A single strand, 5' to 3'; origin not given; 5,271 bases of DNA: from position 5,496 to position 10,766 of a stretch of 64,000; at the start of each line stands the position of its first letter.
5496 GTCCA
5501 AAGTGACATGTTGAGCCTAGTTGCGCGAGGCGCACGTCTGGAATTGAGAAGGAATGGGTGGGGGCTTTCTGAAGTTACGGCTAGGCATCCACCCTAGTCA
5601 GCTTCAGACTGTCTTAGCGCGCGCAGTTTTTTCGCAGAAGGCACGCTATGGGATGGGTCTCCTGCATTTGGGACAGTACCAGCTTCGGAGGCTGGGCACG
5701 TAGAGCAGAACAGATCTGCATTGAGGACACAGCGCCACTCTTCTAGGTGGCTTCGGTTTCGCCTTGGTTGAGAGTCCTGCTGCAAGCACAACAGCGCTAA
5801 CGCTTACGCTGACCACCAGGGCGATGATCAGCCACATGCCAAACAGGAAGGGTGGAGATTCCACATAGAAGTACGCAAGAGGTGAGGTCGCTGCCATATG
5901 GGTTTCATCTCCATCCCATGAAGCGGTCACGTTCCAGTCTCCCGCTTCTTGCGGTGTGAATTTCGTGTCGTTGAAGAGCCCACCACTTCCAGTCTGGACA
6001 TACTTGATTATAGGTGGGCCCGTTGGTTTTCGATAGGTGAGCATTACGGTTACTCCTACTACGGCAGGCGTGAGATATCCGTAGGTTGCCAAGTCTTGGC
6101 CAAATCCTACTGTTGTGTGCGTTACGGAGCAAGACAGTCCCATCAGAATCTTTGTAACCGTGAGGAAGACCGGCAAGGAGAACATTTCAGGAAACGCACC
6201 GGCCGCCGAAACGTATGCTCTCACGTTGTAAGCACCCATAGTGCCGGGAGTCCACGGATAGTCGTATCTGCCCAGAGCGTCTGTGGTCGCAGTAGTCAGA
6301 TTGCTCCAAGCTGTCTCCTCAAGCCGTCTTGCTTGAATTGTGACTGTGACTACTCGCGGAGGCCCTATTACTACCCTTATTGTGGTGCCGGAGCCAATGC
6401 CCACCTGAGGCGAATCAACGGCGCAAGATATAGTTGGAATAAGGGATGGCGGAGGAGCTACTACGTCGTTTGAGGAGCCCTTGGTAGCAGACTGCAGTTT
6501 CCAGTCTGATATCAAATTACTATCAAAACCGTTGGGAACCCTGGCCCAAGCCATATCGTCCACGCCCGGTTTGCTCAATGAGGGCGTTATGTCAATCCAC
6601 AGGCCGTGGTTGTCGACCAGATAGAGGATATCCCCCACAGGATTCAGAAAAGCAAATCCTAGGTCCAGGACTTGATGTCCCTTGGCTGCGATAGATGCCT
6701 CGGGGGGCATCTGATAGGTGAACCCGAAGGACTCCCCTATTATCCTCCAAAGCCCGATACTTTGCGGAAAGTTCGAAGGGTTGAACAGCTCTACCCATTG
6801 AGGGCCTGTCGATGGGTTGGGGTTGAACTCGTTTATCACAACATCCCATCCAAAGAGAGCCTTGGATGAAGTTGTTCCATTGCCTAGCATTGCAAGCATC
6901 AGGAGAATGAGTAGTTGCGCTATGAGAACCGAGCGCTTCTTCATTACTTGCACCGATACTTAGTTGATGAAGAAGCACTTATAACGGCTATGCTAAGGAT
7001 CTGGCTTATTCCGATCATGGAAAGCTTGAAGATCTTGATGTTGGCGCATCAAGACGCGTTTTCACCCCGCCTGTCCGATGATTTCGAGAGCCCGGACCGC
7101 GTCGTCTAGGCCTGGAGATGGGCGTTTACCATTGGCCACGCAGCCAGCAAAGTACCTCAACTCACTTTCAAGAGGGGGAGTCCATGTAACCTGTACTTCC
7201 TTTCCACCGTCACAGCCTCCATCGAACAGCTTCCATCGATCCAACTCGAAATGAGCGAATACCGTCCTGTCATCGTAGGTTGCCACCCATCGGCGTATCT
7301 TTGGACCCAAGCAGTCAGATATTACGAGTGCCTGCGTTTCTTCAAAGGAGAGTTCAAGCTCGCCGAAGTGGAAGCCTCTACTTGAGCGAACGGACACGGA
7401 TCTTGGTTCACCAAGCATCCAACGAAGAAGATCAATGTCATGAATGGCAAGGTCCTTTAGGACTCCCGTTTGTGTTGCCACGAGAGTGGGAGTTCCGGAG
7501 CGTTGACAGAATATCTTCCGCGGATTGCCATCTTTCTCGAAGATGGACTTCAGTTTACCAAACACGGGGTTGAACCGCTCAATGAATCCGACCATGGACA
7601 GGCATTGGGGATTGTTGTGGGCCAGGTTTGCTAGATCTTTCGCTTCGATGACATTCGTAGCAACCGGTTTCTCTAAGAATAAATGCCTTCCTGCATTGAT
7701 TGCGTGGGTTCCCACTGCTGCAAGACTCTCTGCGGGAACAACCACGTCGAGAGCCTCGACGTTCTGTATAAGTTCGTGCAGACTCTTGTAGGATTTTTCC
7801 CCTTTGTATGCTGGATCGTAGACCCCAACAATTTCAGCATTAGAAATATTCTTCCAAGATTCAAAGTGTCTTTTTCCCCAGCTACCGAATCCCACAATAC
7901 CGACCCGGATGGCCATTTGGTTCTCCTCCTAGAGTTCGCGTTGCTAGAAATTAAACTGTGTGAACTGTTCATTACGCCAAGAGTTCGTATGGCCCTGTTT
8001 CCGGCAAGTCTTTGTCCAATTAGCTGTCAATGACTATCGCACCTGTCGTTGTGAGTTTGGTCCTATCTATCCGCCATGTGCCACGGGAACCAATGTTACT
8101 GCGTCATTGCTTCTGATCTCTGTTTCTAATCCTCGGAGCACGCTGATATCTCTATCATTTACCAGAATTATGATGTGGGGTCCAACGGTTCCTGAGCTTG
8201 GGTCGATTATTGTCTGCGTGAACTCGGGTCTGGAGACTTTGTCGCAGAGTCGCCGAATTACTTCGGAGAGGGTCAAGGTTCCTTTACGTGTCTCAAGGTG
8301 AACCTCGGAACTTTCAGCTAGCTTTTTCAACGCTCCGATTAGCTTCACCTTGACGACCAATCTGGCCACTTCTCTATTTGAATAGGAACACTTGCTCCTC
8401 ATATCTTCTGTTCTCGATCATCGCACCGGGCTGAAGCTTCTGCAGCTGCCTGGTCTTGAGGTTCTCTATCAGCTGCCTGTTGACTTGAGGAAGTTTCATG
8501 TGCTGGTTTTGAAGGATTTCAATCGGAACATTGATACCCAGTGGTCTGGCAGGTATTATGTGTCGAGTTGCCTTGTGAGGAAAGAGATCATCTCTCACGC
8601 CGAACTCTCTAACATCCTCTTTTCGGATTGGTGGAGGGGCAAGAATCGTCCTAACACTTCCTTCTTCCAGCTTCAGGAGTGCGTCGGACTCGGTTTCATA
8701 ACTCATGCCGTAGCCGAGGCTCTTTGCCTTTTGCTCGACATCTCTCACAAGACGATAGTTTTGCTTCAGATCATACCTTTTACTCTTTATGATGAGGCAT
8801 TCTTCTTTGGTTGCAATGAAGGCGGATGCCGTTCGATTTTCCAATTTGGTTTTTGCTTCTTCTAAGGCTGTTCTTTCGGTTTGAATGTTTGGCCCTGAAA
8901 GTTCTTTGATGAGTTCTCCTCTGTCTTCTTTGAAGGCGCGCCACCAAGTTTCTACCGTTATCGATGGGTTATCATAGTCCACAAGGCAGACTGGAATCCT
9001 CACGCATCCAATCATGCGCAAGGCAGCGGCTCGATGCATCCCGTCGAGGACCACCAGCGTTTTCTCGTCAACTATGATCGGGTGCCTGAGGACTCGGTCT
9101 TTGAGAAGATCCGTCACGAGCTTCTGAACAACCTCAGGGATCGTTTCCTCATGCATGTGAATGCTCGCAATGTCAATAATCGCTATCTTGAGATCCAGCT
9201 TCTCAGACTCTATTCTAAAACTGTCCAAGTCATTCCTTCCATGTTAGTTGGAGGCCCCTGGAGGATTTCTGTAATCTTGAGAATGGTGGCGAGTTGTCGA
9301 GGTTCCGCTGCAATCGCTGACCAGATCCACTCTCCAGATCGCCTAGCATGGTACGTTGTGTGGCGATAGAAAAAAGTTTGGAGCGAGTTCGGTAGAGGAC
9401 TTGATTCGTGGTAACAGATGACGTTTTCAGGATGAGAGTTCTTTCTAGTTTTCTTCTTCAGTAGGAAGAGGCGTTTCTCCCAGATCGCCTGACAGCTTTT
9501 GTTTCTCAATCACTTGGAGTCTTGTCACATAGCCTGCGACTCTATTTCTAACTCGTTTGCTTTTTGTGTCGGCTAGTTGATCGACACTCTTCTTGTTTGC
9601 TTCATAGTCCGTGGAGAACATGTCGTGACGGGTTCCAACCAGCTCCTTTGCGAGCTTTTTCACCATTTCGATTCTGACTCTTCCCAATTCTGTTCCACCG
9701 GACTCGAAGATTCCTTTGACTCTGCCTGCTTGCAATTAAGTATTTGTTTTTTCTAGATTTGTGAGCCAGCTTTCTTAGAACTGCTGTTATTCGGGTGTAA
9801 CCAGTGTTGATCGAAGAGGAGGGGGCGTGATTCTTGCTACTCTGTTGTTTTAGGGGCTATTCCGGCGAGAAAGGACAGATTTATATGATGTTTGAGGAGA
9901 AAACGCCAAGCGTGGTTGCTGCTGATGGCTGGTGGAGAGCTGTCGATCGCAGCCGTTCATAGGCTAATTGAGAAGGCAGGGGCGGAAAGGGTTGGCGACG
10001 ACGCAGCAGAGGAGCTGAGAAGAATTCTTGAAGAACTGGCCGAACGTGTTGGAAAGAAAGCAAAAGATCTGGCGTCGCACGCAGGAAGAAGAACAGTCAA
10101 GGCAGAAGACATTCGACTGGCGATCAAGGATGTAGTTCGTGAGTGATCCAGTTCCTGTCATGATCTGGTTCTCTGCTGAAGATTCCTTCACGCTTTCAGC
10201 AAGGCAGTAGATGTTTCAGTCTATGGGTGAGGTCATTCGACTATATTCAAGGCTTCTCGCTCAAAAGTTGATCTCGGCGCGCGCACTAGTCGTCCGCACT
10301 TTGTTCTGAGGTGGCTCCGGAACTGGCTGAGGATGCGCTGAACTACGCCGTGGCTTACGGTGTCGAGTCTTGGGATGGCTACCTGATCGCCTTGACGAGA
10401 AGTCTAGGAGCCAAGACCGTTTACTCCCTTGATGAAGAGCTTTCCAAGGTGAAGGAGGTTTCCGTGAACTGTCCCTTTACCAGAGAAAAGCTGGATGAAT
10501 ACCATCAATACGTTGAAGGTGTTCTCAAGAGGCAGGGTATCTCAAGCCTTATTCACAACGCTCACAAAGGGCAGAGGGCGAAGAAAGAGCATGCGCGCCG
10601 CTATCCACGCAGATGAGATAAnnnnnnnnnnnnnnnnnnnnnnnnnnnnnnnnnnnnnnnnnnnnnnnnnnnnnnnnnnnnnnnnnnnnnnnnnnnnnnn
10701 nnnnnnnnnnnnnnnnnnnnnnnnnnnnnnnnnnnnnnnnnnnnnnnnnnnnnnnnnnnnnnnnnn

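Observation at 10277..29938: Accessory DNA is cut into cassettes by rare GC-only palindromes that sit at gene-fragment break points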

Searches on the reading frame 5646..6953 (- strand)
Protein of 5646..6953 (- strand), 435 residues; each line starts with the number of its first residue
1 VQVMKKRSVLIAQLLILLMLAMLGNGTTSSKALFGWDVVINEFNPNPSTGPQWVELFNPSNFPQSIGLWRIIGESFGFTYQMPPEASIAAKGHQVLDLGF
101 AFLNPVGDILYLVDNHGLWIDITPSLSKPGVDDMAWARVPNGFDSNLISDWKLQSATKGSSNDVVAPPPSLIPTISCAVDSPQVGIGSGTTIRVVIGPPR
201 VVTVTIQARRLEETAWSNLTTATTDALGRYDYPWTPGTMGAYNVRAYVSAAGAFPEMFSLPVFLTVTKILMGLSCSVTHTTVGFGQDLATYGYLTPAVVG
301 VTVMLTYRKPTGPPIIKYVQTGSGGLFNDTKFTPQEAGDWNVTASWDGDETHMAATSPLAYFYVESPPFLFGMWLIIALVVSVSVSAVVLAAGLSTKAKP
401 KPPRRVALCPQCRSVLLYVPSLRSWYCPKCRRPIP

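Call 16: search_protein_families(library=pfam, max_evalue=0.001, proteins=[window:5646-6953:-])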
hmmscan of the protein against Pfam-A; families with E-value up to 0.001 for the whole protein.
window:5646-6953:- (435 aa): 1 family
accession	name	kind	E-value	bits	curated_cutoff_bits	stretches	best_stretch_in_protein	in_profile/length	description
PF00932.25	LTD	-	9.7e-09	36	34.3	1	37-99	7-70/109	Lamin Tail Domain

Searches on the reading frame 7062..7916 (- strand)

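Call 16: search_protein_families(library=pfam, max_evalue=0.001, proteins=[window:7062-7916:-])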
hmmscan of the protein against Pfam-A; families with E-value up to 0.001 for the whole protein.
window:7062-7916:- (284 aa): 3 families
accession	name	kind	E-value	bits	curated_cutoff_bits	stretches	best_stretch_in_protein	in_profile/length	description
PF01408.29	GFO_IDH_MocA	-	3.1e-17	63.8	24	1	3-107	1-117/120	Oxidoreductase family, NAD-binding Rossmann fold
PF22725.1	GFO_IDH_MocA_C3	-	1.5e-08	35.1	27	1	148-183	41-77/124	GFO/IDH/MocA C-terminal domain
PF02894.22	GFO_IDH_MocA_C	-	1.1e-06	29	22.9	1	148-180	38-70/218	Oxidoreductase family, C-terminal alpha/beta domain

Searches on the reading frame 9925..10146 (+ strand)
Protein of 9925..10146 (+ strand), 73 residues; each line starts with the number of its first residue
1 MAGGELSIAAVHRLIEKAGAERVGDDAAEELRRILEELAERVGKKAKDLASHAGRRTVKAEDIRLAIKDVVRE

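Call 65: find_encoding_contigs(protein=window:9925-10146:+, flank=10000, max_places=10)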
Protein window:9925-10146:+ (73 aa): 23 contigs read that carry it; 10 places shown.
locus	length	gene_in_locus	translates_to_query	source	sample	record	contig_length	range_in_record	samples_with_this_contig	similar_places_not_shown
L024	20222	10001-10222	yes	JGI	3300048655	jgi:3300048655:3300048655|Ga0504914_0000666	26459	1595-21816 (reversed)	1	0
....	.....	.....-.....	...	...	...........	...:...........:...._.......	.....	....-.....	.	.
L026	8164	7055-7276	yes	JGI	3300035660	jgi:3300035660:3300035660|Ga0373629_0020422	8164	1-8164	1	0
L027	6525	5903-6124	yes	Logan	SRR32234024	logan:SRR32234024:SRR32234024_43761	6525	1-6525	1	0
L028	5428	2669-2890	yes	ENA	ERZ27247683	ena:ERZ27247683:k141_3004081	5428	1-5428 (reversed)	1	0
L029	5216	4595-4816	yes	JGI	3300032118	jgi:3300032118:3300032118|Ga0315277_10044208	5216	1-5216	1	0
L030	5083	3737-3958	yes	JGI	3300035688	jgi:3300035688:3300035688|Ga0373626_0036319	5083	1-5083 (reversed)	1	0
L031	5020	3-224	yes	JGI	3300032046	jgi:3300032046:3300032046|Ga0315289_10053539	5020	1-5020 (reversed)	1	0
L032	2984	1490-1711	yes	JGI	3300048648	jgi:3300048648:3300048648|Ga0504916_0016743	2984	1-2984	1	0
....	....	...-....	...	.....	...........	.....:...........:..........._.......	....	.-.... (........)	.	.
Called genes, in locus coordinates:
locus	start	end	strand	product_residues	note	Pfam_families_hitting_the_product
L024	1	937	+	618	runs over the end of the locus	PF07837:FTCD_N, PF02971:FTCD, PF04961:FTCD_C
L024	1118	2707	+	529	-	PF17391:Urocanase_N, PF01175:Urocanase, PF17392:Urocanase_C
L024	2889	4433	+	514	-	PF00221:Lyase_aromatic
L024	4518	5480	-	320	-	PF02445:NadA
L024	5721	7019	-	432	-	PF00932:LTD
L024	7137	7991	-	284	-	PF01408:GFO_IDH_MocA, PF02894:GFO_IDH_MocA_C (faint), PF22725:GFO_IDH_MocA_C3 (weak)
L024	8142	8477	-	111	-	PF09138:Urm1, PF02597:ThiS (faint)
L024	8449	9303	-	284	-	-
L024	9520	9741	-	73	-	PF00833:Ribosomal_S17e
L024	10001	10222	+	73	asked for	PF00125:Histone (weak), PF00808:CBFD_NFYB_HMF, PF07524:Bromo_TP (weak), PF15511:CENP-T_C (weak)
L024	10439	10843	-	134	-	PF05168:HEPN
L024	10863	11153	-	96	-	PF01909:NTP_transf_2, PF18765:Polbeta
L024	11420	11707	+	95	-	-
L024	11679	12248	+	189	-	PF01850:PIN (weak)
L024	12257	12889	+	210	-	PF20706:GT4-conflict (weak), PF00534:Glycos_transf_1, PF13692:Glyco_trans_1_4, PF13524:Glyco_trans_1_2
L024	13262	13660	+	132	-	PF05168:HEPN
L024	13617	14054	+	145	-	PF01909:NTP_transf_2 (weak)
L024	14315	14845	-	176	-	-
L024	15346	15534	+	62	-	-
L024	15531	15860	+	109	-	PF02452:PemK_toxin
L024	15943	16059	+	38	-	-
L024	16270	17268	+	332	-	PF05598:DUF772 (weak), PF13546:DDE_5 (faint), PF01609:DDE_Tnp_1, PF13751:DDE_Tnp_1_6 (weak)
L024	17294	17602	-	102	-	-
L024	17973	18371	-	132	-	PF01850:PIN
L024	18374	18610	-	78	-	PF04014:MazE_antitoxin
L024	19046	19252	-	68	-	PF10049:DUF2283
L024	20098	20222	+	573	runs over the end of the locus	?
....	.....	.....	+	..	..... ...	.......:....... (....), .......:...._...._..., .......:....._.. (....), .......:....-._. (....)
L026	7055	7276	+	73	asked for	PF00125:Histone (weak), PF00808:CBFD_NFYB_HMF, PF07524:Bromo_TP (weak), PF15511:CENP-T_C (weak)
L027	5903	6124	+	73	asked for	PF00125:Histone (weak), PF00808:CBFD_NFYB_HMF, PF07524:Bromo_TP (weak), PF15511:CENP-T_C (weak)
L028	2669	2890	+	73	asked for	PF00125:Histone (weak), PF00808:CBFD_NFYB_HMF, PF07524:Bromo_TP (weak), PF15511:CENP-T_C (weak)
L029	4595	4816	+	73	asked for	PF00125:Histone (weak), PF00808:CBFD_NFYB_HMF, PF07524:Bromo_TP (weak), PF15511:CENP-T_C (weak)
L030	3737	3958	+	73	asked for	PF00125:Histone (weak), PF00808:CBFD_NFYB_HMF, PF07524:Bromo_TP (weak), PF15511:CENP-T_C (weak)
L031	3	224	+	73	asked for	PF00125:Histone (weak), PF00808:CBFD_NFYB_HMF, PF07524:Bromo_TP (weak), PF15511:CENP-T_C (weak)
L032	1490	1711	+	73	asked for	PF00125:Histone (weak), PF00808:CBFD_NFYB_HMF, PF07524:Bromo_TP (weak), PF15511:CENP-T_C (weak)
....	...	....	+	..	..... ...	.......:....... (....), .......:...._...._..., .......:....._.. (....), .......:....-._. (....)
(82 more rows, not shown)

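Call 73: find_homologous_proteins(query=L024:16270-17268:+, max_evalue=1e-20)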
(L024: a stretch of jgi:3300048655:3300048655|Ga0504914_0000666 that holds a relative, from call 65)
Query L024:16270-17268:+ (332 aa): 930 proteins with E <= 1e-20 among 6429 candidates; the best 120 are listed.
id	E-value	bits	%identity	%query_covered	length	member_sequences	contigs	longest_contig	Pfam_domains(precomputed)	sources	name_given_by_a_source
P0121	6.3e-217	737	100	100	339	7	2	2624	PF01609.28,PF13751.13,PF05598.17,PF13546.13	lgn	-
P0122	1.7e-152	525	72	100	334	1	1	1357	PF01609.28,PF05598.17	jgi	-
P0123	4.7e-148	511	71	99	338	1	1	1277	PF01609.28,PF13751.13,PF05598.17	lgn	-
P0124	1.2e-147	510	73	98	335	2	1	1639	PF01609.28,PF13751.13,PF05598.17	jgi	jgi:IS5 family transposase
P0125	5.1e-147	508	71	100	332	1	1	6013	PF01609.28,PF13751.13,PF05598.17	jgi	-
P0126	6.5e-147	507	70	100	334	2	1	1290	PF13701.13,PF01609.28,PF05598.17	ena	-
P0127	4.3e-145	501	70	99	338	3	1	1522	PF13701.13,PF01609.28,PF13751.13,PF05598.17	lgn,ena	-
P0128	5.0e-145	501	71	99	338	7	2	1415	PF01609.28,PF13751.13,PF05598.17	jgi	jgi:transposase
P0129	1.2e-144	500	71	99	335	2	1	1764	PF01609.28,PF13751.13,PF05598.17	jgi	-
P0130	5.9e-144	497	69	99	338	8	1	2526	PF01609.28,PF13751.13,PF05598.17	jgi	-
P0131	3.7e-143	495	69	99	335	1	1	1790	PF01609.28,PF13751.13,PF05598.17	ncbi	-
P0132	5.3e-143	494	70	98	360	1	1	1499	PF01609.28,PF13751.13,PF05598.17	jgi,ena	-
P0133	1.8e-142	493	71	99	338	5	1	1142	PF01609.28,PF13751.13,PF05598.17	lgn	-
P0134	4.4e-142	491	70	99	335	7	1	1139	PF01609.28,PF13751.13,PF05598.17,PF13546.13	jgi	-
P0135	2.1e-141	489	68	99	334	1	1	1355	PF01609.28,PF13751.13,PF05598.17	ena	-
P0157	8.7e-134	464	66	99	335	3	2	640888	PF01609.28,PF13751.13,PF05598.17,PF13546.13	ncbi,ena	-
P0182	2.7e-126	439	63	95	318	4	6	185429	PF01609.28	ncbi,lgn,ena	-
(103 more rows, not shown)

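Call 74: find_encoding_contigs(protein=P0121, flank=1500, max_places=10)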
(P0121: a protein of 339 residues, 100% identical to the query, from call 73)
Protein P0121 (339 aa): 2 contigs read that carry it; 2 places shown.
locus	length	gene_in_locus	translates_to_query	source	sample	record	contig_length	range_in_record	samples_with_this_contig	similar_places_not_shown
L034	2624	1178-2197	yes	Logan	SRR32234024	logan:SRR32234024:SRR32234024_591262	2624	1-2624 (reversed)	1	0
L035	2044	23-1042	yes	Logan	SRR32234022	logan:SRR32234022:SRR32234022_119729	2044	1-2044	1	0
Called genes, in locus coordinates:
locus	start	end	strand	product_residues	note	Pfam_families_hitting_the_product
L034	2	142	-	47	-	?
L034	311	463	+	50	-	-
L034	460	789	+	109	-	PF02452:PemK_toxin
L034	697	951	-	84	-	-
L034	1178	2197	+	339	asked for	PF05598:DUF772 (weak), PF13546:DDE_5 (faint), PF01609:DDE_Tnp_1, PF13751:DDE_Tnp_1_6 (weak)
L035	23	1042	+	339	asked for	PF05598:DUF772 (weak), PF13546:DDE_5 (faint), PF01609:DDE_Tnp_1, PF13751:DDE_Tnp_1_6 (weak)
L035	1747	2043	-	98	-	?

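Call 75: find_encoding_contigs(protein=P0125, flank=1500, max_places=10)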
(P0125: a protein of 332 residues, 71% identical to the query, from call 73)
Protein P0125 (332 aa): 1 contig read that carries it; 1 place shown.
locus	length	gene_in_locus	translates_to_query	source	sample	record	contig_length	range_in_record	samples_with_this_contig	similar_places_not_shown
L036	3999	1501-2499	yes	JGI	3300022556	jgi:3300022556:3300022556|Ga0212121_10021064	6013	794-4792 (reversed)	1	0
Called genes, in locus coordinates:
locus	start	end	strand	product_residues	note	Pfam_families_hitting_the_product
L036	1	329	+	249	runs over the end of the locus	PF00528:BPD_transp_1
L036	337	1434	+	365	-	PF02463:SMC_N (weak), PF00005:ABC_tran, PF13304:AAA_21 (weak)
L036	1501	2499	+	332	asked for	PF05598:DUF772, PF01609:DDE_Tnp_1, PF13751:DDE_Tnp_1_6 (faint)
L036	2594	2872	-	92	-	-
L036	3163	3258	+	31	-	-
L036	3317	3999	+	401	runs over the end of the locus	PF07690:MFS_1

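Call 79: find_encoding_contigs(protein=P0182, flank=400, max_places=10)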
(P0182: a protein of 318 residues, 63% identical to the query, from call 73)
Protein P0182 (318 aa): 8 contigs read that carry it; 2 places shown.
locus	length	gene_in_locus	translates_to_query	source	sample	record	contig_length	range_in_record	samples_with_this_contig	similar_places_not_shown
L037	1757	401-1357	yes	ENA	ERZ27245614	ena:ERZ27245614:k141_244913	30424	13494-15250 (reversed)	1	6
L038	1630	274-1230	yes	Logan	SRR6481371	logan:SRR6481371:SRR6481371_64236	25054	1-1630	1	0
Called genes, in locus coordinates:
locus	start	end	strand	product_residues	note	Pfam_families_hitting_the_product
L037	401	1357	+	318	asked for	PF01609:DDE_Tnp_1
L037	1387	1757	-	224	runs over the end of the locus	PF13489:Methyltransf_23 (weak), PF08241:Methyltransf_11, PF13649:Methyltransf_25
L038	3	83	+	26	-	?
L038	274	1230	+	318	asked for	PF01609:DDE_Tnp_1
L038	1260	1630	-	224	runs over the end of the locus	PF13489:Methyltransf_23 (weak), PF08241:Methyltransf_11, PF13649:Methyltransf_25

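Call 80: find_encoding_contigs(protein=P0157, flank=400, max_places=10)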
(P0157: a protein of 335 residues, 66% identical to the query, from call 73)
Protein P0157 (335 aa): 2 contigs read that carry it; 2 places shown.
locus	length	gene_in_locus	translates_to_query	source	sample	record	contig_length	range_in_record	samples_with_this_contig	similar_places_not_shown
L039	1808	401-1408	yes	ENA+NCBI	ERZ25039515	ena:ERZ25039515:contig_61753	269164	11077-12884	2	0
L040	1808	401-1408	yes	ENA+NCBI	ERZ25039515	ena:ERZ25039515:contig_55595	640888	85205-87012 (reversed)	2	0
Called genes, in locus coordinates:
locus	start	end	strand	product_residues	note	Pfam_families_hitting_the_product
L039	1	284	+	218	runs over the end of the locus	PF00733:Asn_synthase (weak), PF06508:QueC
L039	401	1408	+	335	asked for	PF05598:DUF772, PF13546:DDE_5 (faint), PF01609:DDE_Tnp_1, PF13751:DDE_Tnp_1_6 (faint)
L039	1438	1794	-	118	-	-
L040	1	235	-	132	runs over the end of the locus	PF00581:Rhodanese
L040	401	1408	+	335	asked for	PF05598:DUF772, PF13546:DDE_5 (faint), PF01609:DDE_Tnp_1, PF13751:DDE_Tnp_1_6 (faint)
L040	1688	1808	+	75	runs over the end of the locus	-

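Call 88: search_protein_families(library=ncbifam, max_evalue=0.1, proteins=[L024:16270-17268:+])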
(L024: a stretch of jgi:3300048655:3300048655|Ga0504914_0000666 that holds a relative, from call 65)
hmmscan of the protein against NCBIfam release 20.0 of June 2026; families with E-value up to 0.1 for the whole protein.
L024:16270-17268:+ (332 aa): 14 families
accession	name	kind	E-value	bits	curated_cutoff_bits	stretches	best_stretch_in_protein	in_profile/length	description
NF033551.1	transpos_IS1182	equivalog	4.7e-40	137.9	270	3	141-244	245-351/488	IS1182 family transposase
NF033581.1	transpos_IS5_4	equivalog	1.1e-30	107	140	1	8-303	3-280/285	IS5 family transposase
NF033593.1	transpos_ISNCY_1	equivalog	8.7e-24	84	325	2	154-305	293-437/444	ISNCY family transposase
NF033579.1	transpos_IS5_2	equivalog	3.1e-17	63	140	1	58-283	61-264/289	IS5 family transposase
NF033580.1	transpos_IS5_3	equivalog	4.5e-16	59.2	110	1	100-283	73-234/258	IS5 family transposase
NF033592.1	transpos_IS4_1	equivalog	1.4e-13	50.7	115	2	69-237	44-208/332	IS4 family transposase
NF033520.1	transpos_IS982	equivalog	4.6e-12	46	130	1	160-306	111-240/243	IS982 family transposase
NF033578.1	transpos_IS5_1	equivalog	9.3e-12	44.8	275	2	164-310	285-416/419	IS5 family transposase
NF033539.1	transpos_IS1380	equivalog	4.5e-09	35.4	180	1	53-239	60-241/419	IS1380 family transposase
NF033559.2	transpos_IS1634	equivalog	9.8e-07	28.1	100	1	86-241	98-245/483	IS1634 family transposase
NF033540.2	transpos_IS701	equivalog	3.1e-05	23.5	150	1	257-310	308-361/363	IS701 family transposase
NF049999.1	transpos_IS701_3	equivalog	0.00034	19.6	170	1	262-327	311-376/412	IS701 family transposase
NF033591.1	transpos_IS4_2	equivalog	0.016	14.4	152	1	236-307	206-280/340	IS4 family transposase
NF033541.0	transpos_ISH3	equivalog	0.028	13.6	225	0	73-241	20-184/298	ISH3 family transposase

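Call 95: find_encoding_contigs(protein=P0130, flank=700, max_places=10)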
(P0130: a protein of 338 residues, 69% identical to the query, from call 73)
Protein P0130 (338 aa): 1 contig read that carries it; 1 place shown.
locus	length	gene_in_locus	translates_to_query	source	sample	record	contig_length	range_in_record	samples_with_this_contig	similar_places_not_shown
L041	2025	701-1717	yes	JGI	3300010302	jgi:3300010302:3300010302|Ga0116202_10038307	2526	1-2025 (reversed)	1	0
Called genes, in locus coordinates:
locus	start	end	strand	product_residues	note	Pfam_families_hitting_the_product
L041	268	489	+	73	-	PF01361:Tautomerase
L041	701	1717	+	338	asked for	PF05598:DUF772, PF01609:DDE_Tnp_1, PF13751:DDE_Tnp_1_6 (weak)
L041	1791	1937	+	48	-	-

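Call 96: find_encoding_contigs(protein=P0128, flank=700, max_places=10)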
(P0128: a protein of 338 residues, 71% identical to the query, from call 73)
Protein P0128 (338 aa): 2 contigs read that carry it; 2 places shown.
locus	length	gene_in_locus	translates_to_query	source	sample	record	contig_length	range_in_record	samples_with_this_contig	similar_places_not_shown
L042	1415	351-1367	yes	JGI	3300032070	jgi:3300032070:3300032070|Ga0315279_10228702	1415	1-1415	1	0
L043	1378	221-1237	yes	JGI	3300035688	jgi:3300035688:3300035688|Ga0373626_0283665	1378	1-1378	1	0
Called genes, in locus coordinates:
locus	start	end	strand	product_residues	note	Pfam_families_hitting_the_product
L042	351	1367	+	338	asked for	PF05598:DUF772, PF01609:DDE_Tnp_1, PF13751:DDE_Tnp_1_6 (faint)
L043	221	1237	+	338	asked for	PF05598:DUF772, PF01609:DDE_Tnp_1, PF13751:DDE_Tnp_1_6 (faint)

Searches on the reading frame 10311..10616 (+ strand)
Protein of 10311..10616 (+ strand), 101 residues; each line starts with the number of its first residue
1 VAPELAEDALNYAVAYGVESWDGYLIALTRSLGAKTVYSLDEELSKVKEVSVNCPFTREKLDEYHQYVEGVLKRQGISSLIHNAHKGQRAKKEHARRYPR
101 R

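Call 11: search_protein_families(library=pfam, max_evalue=0.01, proteins=[window:10311-10616:+])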
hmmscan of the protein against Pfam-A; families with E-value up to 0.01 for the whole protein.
window:10311-10616:+ (101 aa): 1 family
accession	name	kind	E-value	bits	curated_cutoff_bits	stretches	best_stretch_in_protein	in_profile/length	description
PF01850.27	PIN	-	0.0048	17.9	23.6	1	3-49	74-119/120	PIN domain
